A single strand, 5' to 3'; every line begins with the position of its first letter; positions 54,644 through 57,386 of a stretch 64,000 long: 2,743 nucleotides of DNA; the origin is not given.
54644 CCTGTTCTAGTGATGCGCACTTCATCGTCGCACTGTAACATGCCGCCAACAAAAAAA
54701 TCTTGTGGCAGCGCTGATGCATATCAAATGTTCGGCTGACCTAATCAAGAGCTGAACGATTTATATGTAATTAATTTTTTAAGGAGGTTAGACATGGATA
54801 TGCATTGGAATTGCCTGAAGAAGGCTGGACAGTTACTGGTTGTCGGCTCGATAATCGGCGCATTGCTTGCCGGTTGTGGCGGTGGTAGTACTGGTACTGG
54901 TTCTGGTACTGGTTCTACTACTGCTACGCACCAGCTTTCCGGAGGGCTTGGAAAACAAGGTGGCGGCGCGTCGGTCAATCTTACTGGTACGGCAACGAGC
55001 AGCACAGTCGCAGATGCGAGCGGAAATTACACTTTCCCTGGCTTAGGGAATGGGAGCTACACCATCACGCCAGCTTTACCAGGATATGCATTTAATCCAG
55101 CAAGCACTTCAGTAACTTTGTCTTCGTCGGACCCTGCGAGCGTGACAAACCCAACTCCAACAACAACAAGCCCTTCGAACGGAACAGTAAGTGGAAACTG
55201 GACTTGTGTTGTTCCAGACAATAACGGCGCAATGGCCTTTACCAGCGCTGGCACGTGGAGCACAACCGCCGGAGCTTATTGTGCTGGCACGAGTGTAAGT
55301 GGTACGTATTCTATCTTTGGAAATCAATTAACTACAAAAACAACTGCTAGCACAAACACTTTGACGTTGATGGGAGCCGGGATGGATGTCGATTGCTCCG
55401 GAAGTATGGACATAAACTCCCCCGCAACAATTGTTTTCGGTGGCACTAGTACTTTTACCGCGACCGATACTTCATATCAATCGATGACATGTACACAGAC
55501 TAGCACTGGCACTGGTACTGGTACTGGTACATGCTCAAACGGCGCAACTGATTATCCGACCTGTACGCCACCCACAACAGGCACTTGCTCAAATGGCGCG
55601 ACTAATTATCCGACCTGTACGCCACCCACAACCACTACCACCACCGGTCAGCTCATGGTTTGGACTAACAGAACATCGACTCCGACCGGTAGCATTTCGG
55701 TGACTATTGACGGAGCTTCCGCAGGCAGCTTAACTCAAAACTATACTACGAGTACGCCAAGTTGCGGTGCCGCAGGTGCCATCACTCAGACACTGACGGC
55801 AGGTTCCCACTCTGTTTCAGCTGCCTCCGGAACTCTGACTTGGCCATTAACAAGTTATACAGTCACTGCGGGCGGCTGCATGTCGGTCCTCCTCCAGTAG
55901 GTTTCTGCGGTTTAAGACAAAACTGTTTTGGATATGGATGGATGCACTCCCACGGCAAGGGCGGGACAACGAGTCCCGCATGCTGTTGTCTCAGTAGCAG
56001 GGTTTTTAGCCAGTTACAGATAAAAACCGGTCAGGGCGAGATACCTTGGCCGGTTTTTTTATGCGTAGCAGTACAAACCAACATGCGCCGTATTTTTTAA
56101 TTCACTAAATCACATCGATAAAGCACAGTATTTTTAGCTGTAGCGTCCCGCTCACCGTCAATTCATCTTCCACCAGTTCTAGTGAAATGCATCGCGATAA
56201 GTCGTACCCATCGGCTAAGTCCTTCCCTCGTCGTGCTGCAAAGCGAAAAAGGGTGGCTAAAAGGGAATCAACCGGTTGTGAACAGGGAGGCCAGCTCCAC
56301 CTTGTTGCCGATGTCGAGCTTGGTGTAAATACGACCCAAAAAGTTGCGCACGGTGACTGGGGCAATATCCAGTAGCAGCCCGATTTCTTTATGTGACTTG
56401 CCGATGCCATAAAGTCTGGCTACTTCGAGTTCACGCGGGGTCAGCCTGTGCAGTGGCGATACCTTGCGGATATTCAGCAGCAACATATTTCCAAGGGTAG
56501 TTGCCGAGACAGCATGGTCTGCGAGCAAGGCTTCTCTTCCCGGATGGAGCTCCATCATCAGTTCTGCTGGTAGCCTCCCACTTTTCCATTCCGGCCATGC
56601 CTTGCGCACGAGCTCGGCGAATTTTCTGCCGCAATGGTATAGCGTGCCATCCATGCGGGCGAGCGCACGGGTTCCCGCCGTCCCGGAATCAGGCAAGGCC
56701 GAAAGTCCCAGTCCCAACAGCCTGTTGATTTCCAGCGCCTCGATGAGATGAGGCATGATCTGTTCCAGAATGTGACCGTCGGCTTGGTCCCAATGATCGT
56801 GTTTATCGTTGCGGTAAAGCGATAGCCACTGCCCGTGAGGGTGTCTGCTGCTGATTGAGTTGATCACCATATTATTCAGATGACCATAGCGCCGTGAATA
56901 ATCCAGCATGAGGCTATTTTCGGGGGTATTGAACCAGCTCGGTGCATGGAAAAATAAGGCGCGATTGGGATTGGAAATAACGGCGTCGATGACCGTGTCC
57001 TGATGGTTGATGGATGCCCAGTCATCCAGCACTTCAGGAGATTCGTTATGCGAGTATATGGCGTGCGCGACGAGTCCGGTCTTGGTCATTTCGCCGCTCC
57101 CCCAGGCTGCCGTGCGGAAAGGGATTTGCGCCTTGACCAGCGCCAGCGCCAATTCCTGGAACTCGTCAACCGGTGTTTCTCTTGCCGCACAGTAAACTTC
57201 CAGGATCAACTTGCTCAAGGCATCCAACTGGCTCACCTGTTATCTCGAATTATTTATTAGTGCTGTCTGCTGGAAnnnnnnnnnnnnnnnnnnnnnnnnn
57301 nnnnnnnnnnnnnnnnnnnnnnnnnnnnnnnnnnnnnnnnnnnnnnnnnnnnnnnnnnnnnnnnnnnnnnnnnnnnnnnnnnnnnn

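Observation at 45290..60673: Island of repeated 'sensor-LuxR regulator <- -> large lipoprotein' modules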

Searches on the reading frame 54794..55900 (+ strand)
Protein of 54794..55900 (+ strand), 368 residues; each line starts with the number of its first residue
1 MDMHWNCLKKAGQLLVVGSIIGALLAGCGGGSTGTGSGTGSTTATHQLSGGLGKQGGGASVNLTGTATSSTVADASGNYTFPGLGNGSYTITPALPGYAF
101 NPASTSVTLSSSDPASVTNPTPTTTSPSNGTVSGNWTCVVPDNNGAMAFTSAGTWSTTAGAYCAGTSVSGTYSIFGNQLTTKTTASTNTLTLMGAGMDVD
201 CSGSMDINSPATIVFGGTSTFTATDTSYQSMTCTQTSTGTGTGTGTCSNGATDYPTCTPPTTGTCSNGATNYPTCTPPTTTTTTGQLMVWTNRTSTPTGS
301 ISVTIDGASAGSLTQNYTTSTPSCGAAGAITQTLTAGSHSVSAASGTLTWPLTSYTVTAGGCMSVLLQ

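Call 4: search_protein_families(library=pfam, proteins=[window:54794-55900:+], max_evalue=0.01)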
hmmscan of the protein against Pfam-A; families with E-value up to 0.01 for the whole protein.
window:54794-55900:+ (368 aa): 5 families
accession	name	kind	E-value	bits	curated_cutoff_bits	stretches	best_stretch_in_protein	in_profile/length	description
PF13620.12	CarboxypepD_reg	-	1.7e-07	31.9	32.3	1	57-117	15-77/82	Carboxypeptidase regulatory-like domain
PF17210.9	SdrD_B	-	0.00011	22.8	29.7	1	59-126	27-99/112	SdrD B-like domain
PF13715.12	CarbopepD_reg_2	-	0.00079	19.8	32.2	1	58-116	16-71/88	CarboxypepD_reg-like domain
PF17802.7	SpaA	-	0.0059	17.2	23.1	0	66-113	29-80/91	Prealbumin-like fold domain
PF09430.16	EMC7_beta-sandw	-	0.0061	17.2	26.6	0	61-113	12-61/122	ER membrane protein complex subunit 7, beta-sandwich domain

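Call 5: search_protein_families(library=ncbifam, proteins=[window:54794-55900:+], max_evalue=0.01)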
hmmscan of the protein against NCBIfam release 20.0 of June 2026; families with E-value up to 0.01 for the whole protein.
window:54794-55900:+ (368 aa): 0 families

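Call 106: search_solved_structures(query=window:54794-55900:+, max_evalue=0.1)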
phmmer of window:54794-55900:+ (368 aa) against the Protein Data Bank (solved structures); distinct sequences matched with E-value up to 0.1: 2.
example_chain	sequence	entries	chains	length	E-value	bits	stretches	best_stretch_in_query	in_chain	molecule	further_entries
9c7v_B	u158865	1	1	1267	0.013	18.1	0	51-120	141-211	BOS complex subunit NOMO2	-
3is1_X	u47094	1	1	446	0.098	15.3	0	57-113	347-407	Uro-adherence factor A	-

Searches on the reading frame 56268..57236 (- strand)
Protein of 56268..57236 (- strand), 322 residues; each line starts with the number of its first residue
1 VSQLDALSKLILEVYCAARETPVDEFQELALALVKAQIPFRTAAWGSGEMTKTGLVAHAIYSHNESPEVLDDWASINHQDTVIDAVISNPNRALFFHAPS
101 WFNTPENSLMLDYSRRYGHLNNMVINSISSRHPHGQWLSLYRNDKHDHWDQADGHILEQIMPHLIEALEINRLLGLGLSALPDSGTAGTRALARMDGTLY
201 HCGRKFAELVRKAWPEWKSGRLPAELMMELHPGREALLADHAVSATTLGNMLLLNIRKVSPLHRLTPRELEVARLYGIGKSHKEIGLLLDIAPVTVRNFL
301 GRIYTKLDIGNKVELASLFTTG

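Call 4: search_protein_families(library=pfam, proteins=[window:56268-57236:-], max_evalue=0.01)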
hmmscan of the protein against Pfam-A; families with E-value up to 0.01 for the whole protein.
window:56268-57236:- (322 aa): 3 families
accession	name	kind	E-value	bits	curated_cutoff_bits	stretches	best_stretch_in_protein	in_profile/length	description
PF00196.25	GerE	-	9.7e-12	44.8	23.5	1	264-318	2-56/57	Bacterial regulatory proteins, luxR family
PF22847.2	BT_3657-like_N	-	0.0054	17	27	0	99-154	49-104/168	Arabinosidase BT_3657-like, N-terminal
PF08281.18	Sigma70_r4_2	-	0.0092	16.1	25.7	0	265-307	11-54/54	Sigma-70, region 4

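Call 5: search_protein_families(library=ncbifam, proteins=[window:56268-57236:-], max_evalue=0.01)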
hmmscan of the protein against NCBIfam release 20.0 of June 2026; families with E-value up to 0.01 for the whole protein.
window:56268-57236:- (322 aa): 12 families
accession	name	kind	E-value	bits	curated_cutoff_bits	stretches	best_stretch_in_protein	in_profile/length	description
TIGR03020.2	EpsA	equivalog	8e-12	45.3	170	1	260-316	186-242/247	XrtB/PEP-CTERM-associated transcriptional regulator EpsA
NF007018.1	PRK09483.1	equivalog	5e-05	23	280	1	255-318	139-202/217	UvrY/SirA/GacA family response regulator transcription factor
NF010274.0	PRK13719.1-3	subfamily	5.1e-05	22.9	349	1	261-312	145-196/228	conjugal transfer transcriptional regulator TraJ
NF041232.1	BagY_FevT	exception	6.8e-05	21.9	700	1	263-320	295-353/367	LuxR family transcriptional regulator BagY/FevT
NF052366.1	photon_PedR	equivalog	0.00015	21.9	120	1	264-316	2-54/74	photosynthetic electron transport-dependent transcriptional regulator PedR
NF047785.1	respo_reg_MadR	equivalog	0.00015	21.2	300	1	258-314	141-198/209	MadR family response regulator transcription factor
NF047403.1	TransRegVisR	equivalog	0.00016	21.2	300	1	234-314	128-208/220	transcriptional regulator VisR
NF052445.1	RespRegMctR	equivalog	0.00018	21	300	1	252-316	132-196/205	two-component system response regulator MctR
NF003420.0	PRK04841.1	equivalog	0.00057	18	537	1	264-314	838-888/903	HTH-type transcriptional regulator MalT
NF007935.0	PRK10651.1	equivalog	0.0018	17.5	250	1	262-316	153-207/216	two-component system response regulator NarL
NF007685.0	PRK10360.1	equivalog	0.0041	16.9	258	1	264-317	137-190/196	response regulator transcription factor UhpA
TIGR02937.1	sigma70-ECF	superfamily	0.0048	16.6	42.9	0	262-307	115-161/165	sigma-70 family RNA polymerase sigma factor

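Call 25: find_related_loci(query=window:56268-57236:-, collection=genome_contigs, flank=7000)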
Query window:56268-57236:- (322 aa) in genome_contigs; peptide patterns used: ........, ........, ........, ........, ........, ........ (x = any residue, [..] = any of these).
40 stretches matched a pattern, but none encodes a relative of the query by tblastn (E <= 1e-3).

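Call 26: find_homologous_proteins(query=window:56268-57236:-, max_evalue=0.00001)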
Query window:56268-57236:- (322 aa): 66 proteins with E <= 0.00001 among 3803 candidates.
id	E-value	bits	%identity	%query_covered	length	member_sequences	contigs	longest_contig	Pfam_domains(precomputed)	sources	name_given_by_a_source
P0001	1.4e-215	733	100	100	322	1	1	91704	PF00196.26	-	-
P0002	1.4e-158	545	76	99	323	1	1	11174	PF00196.26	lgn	-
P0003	5.1e-154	530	74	98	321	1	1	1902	PF00196.26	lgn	-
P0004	7.4e-154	530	73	98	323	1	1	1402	PF00196.26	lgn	-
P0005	9.3e-153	526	72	99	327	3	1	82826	PF00196.26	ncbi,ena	-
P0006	4.2e-141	488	67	98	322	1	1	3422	PF00196.26,PF08281.19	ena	-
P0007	8.9e-141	487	69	99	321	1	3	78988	PF00196.26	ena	-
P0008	1.9e-138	479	67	98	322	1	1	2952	PF00196.26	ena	-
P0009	5.7e-137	474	68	98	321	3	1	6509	PF00196.26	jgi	jgi:DNA-binding CsgD family transcriptional regulator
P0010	2.5e-136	472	66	99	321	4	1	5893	PF00196.26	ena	-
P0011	2.0e-135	469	67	98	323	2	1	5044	PF00196.26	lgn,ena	-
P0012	7.5e-135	467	65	99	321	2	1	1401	PF00196.26,PF08281.19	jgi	-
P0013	1.6e-134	466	68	99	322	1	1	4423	PF00196.26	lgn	-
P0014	1.8e-133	463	66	98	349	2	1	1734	PF00196.26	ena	-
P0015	3.9e-133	462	65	98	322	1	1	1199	PF00196.26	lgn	-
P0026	1.4e-114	401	55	99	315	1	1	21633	PF00196.26,PF08281.19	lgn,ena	-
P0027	1.1e-113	398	56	96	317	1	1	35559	PF00196.26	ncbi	-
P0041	4.1e-106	373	56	99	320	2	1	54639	PF00196.26,PF08281.19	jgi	jgi:DNA-binding CsgD family transcriptional regulator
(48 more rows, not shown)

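Call 27: find_encoding_contigs(protein=P0005, flank=7000, max_places=2)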
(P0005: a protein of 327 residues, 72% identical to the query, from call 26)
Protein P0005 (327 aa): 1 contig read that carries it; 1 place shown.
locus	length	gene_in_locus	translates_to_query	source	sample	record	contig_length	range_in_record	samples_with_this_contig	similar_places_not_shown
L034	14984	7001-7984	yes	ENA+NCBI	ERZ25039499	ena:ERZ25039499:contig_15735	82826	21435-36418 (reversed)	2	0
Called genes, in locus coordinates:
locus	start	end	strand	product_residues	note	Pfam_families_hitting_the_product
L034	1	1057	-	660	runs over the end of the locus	PF13328:HD_4, PF04607:RelA_SpoT, PF02824:TGS, PF19296:RelA_AH, PF28438:RelA_RIS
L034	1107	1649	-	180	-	PF14803:Zn_ribbon_Nudix, PF00293:NUDIX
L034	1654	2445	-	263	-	PF09976:TPR_21 (weak), PF13512:TPR_18, PF13525:YfiO, PF13174:TPR_6 (faint), PF13428:TPR_14 (faint)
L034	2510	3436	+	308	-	PF01479:S4, PF00849:PseudoU_synth_2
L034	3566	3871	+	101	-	PF02578:Cu-oxidase_4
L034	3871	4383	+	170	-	PF02578:Cu-oxidase_4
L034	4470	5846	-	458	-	-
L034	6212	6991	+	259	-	PF00561:Abhydrolase_1, PF12697:Abhydrolase_6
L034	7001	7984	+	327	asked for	PF00196:GerE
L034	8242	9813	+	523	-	PF00083:Sugar_tr, PF07690:MFS_1, PF12832:MFS_1_like (faint)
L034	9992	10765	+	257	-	PF02535:Zip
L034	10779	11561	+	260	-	PF01545:Cation_efflux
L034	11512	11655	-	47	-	-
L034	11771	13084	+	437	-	PF00919:UPF0004, PF04055:Radical_SAM, PF01938:TRAM (faint), PF18693:TRAM_2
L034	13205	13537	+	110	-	PF03692:CxxCxxCC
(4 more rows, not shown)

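Call 28: find_encoding_contigs(protein=P0007, flank=7000, max_places=2)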
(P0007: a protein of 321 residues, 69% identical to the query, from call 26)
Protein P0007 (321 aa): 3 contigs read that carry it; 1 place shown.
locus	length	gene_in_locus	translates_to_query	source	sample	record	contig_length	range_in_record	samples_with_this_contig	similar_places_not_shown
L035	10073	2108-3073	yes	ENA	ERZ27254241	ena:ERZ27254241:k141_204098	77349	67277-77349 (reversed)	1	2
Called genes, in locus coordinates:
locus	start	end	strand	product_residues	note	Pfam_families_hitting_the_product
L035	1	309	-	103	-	?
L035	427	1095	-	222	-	PF00072:Response_reg, PF08281:Sigma70_r4_2 (weak), PF00196:GerE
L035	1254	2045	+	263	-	PF00561:Abhydrolase_1, PF12697:Abhydrolase_6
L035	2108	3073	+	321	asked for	PF00196:GerE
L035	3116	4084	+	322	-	PF00196:GerE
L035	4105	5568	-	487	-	PF20695:UbiD_N, PF01977:UbiD, PF20696:UbiD_C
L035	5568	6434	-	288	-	PF03279:Lip_A_acyltrans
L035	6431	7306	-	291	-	PF03279:Lip_A_acyltrans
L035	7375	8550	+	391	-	PF00438:S-AdoMet_synt_N, PF02772:S-AdoMet_synt_M, PF02773:S-AdoMet_synt_C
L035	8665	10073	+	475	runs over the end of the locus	PF05221:AdoHcyase, PF00670:AdoHcyase_NAD, PF02826:2-Hacid_dh_C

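Call 29: find_encoding_contigs(protein=P0002, flank=7000, max_places=2)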
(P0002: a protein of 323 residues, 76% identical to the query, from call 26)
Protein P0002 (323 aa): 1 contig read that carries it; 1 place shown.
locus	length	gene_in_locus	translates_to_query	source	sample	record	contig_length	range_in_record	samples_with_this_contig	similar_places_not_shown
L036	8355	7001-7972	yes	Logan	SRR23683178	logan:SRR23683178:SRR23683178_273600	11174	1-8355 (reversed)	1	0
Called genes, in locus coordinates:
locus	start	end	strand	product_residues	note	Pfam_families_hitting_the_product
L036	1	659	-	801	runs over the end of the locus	-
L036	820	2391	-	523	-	-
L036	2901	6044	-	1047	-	PF01833:TIG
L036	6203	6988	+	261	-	PF12697:Abhydrolase_6, PF00561:Abhydrolase_1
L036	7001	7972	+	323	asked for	PF00196:GerE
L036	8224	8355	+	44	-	?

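Call 30: find_encoding_contigs(protein=P0026, flank=7000, max_places=2)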
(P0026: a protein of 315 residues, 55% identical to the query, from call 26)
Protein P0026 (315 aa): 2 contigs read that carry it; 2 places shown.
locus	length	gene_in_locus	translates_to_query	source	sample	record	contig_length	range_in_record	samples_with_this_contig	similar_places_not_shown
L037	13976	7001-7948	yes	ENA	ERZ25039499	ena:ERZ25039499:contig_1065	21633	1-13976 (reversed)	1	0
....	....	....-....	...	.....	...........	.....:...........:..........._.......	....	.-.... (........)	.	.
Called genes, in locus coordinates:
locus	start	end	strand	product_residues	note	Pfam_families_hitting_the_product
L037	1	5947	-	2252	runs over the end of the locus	-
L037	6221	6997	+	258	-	PF00561:Abhydrolase_1, PF12697:Abhydrolase_6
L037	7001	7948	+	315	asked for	PF00196:GerE, PF08281:Sigma70_r4_2 (weak)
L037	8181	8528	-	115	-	PF25212:HVO_A0114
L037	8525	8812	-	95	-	PF20126:TumE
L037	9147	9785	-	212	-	PF00578:AhpC-TSA, PF08534:Redoxin, PF10417:1-cysPrx_C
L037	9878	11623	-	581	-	PF00664:ABC_membrane, PF02463:SMC_N (weak), PF00005:ABC_tran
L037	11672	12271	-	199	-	PF02572:CobA_CobO_BtuR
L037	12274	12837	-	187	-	-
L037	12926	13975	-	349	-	?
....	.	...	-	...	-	?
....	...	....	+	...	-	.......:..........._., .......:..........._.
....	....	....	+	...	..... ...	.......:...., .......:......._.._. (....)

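Call 31: find_encoding_contigs(protein=P0027, flank=7000, max_places=2)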
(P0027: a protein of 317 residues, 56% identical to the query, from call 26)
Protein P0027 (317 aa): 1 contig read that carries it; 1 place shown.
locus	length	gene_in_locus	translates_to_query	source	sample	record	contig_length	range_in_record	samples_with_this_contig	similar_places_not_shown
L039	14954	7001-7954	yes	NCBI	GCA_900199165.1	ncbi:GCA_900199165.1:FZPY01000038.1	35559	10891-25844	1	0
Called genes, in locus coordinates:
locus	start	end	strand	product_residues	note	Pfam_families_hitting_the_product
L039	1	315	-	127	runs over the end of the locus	-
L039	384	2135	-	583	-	PF01734:Patatin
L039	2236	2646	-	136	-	-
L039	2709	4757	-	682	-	-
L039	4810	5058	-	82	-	-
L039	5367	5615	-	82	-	-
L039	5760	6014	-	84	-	-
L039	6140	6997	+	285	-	PF00561:Abhydrolase_1 (faint), PF12697:Abhydrolase_6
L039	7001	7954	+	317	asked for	PF00196:GerE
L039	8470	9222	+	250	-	PF00149:Metallophos, PF12850:Metallophos_2 (weak)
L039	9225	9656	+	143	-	-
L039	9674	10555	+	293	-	PF18143:HAD_SAK_2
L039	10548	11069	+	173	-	PF16473:Rv2179c-like (faint)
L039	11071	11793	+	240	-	PF00149:Metallophos (weak)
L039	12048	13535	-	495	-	PF02661:Fic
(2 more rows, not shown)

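Call 32: find_encoding_contigs(protein=P0041, flank=7000, max_places=2)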
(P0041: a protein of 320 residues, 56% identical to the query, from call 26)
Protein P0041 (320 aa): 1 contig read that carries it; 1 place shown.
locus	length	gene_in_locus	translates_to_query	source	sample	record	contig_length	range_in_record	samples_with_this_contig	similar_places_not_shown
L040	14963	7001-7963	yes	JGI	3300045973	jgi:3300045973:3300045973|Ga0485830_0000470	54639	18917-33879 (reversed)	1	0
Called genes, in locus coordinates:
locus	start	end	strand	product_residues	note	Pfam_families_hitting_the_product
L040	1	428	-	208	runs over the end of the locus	PF03781:FGE-sulfatase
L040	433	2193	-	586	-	-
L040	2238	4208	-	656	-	PF01734:Patatin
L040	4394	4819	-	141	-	-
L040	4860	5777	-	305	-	PF13472:Lipase_GDSL_2 (weak)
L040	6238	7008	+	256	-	PF00561:Abhydrolase_1, PF12697:Abhydrolase_6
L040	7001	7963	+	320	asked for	PF00196:GerE, PF08281:Sigma70_r4_2 (weak)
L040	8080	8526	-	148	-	PF00782:DSPc (weak)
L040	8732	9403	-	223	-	-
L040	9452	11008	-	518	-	PF20148:DUF6531, PF05593:RHS_repeat (faint), PF25023:TEN_YD-shell (faint)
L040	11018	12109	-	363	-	-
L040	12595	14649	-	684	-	PF00069:Pkinase, PF03109:ABC1 (faint), PF07714:PK_Tyr_Ser-Thr, PF03781:FGE-sulfatase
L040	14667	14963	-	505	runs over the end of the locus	PF00012:HSP70, PF06723:MreB_Mbl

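Call 34: search_solved_structures(query=window:56268-57236:-, max_evalue=1)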
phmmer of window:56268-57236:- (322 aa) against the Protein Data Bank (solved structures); distinct sequences matched with E-value up to 1: 29.
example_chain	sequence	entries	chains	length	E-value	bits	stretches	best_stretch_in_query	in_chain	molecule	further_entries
7x1k_A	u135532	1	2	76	4.6e-05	26.1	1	260-314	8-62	Chemotaxis protein CheY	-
4ldz_A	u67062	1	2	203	6.1e-05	25.7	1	260-315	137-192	Transcriptional regulatory protein DesR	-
3szt_A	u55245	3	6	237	0.00045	22.8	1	244-315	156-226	Quorum-sensing control repressor | LuxR family transcriptional regulator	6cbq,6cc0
4wt0_B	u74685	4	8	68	0.0018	20.8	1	264-316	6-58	Response regulator receiver domain protein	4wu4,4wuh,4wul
4zmr_A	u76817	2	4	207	0.0027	20.2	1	264-318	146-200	Response regulator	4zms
4hye_A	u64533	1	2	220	0.0031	20.1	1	264-318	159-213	Response regulator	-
4yn8_A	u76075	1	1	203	0.0062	19.1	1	240-313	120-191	Response regulator ChrA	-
4wsz_A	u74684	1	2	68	0.0088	18.6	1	264-316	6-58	Response regulator receiver domain protein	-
1a04_A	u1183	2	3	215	0.028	16.9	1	223-316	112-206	NITRATE/NITRITE RESPONSE REGULATOR PROTEIN NARL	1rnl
3c3w_A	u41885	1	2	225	0.028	16.9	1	232-319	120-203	TWO COMPONENT TRANSCRIPTIONAL REGULATORY PROTEIN DEVR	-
8a5r_AAA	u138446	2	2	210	0.029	16.9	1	257-316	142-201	Light-activated DNA-binding protein EL222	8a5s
1je8_A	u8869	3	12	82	0.032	16.8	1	262-316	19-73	Nitrate/Nitrite Response Regulator Protein NARL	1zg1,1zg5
8u3b_G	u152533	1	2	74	0.032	16.7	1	262-316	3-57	Nitrate/nitrite response regulator protein NarL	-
3p7n_A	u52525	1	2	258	0.042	16.4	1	257-316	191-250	Sensor histidine kinase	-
1zlj_A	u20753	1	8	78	0.064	15.7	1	260-319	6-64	Dormancy Survival Regulator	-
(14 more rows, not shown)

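Call 41: find_related_loci(query=A2, collection=genome_contigs, flank=8000)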
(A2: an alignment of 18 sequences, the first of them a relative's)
Query A2 (322 aa) in genome_contigs; peptide patterns used: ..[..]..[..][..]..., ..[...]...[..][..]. (x = any residue, [..] = any of these).
49 stretches matched a pattern; 3 encode a relative of the query (tblastn E <= 1e-3); 3 distinct loci.
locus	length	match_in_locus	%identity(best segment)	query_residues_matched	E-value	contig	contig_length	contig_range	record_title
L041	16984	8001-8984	72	3-322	6e-160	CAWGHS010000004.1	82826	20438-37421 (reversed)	MAG: uncultured beta proteobacterium isolate MFD02832.bin.2.78 genome assembly, contig: contig_15735, whole genome shotg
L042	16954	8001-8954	69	4-319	1e-150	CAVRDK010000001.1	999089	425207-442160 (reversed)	MAG: uncultured beta proteobacterium isolate MFD01231.bin.1.102 genome assembly, contig: contig_14791, whole genome shot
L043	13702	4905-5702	29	7-319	5e-23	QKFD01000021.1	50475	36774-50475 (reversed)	MAG: Chromatiales bacterium isolate SZUA-493 scaffold_1075, whole genome shotgun sequence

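Call 50: predict_structure(alignment_id=A1)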
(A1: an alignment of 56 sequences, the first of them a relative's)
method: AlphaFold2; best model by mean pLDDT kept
length: 322 residues; sequences in the alignment: 56
mean_pLDDT: 91.8   pTM: 0.69
mean pLDDT of the five models: 91.8, 90.7, 90.4, 90.3, 89.4
residues with pLDDT >= 90: 245; 70-90: 64; 50-70: 7; < 50: 6
segments of 3 or more residues with pLDDT < 50: 179-184
pLDDT, mean of each block of 10 residues (from residue 1): 89 94 94 97 97 94 95 95 96 97 96 97 96 95 92 97 94 71 61 90 88 88 93 87 87 89 93 96 98 98 96 92 67
secondary structure, 60 per line:
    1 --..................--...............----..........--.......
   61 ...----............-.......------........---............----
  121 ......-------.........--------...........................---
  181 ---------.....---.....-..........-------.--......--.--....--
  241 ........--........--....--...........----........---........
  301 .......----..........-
elements in order: H3-20 H23-37 E42-51 E54-63 H68-79 H81-87 E94-97 H98-101 H105-116 E121-126 E134-142 H151-177 E190-194 E198-202 H204-213 H224-229 E235-238 E241-248 E251-258 H261-264 H267-277 H282-289 H293-307 H312-321

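Call 53: fold_search(model_id=the predicted structure, library=pdb)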
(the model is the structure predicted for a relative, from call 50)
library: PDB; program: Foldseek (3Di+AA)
matches with E <= 10: 1322; with E <= 0.001: 94
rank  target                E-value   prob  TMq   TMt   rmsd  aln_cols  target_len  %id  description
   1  6cbq_A                8.6e-09  1.00  0.38  0.49  16.5       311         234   17  Crystal structure of QscR bound to agonist S3 (released 2018-02-28)
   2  3qp5_C                9.1e-09  1.00  0.41  0.54   9.9       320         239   13  Crystal structure of CviR bound to antagonist chlorolactone (CL) (released 2011-03-30)
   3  3szt_A                2.9e-08  1.00  0.37  0.50  16.7       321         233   16  Quorum Sensing Control Repressor, QscR, Bound to N-3-oxo-dodecanoyl-L-Homoserine Lactone (released 2011-09-28)
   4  3qp5_D                3.6e-08  1.00  0.41  0.53   9.7       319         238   14  Crystal structure of CviR bound to antagonist chlorolactone (CL) (released 2011-03-30)
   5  6v7w_B                4.3e-08  1.00  0.32  0.42  20.5       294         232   14  Crystal structure of LasR-Aqs1 complex from Pseudomonas aeruginosa (released 2020-12-16)
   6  2q0o_A                5.3e-08  1.00  0.37  0.49  18.7       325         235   12  Crystal structure of an anti-activation complex in bacterial quorum sensing (released 2007-09-25)
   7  4y15_B                6.6e-08  1.00  0.38  0.49  16.8       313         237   15  SdiA in complex with 3-oxo-C6-homoserine lactone (released 2015-04-08)
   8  7r3g_A                7.4e-08  1.00  0.40  0.53  17.0       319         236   16  PROSS optimitzed variant of RhlR (75 mutations) in complex with the synthetic antagonist mBTL (released 2022-12-14)
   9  6v7w_E                7.8e-08  1.00  0.30  0.39  20.8       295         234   14  Crystal structure of LasR-Aqs1 complex from Pseudomonas aeruginosa (released 2020-12-16)
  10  5l10_C                8.3e-08  1.00  0.41  0.72   4.2       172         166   17  Crystal Structure of N-Acylhomoserine Lactone Dependent LuxR Family Transcriptionl Factor CepR2 from Burkholderia ceno (released 2016-10-26)
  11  3qp5_B                9.3e-08  1.00  0.41  0.54  10.1       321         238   14  Crystal structure of CviR bound to antagonist chlorolactone (CL) (released 2011-03-30)
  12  7r3e_B                9.8e-08  1.00  0.33  0.21  17.8       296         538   16  Fusion construct of PqsE and RhlR in complex with the synthetic antagonist mBTL (released 2022-12-14)
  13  4lgw                  1.4e-07  1.00  0.39  0.51  16.4       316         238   14  Crystal structure of Escherichia coli SdiA in the space group P6522 (released 2014-03-19)
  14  4lfu                  1.4e-07  1.00  0.39  0.51  16.1       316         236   14  Crystal structure of Escherichia coli SdiA in the space group C2 (released 2014-03-19)
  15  7r3e_A                1.6e-07  1.00  0.34  0.21  17.7       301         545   16  Fusion construct of PqsE and RhlR in complex with the synthetic antagonist mBTL (released 2022-12-14)
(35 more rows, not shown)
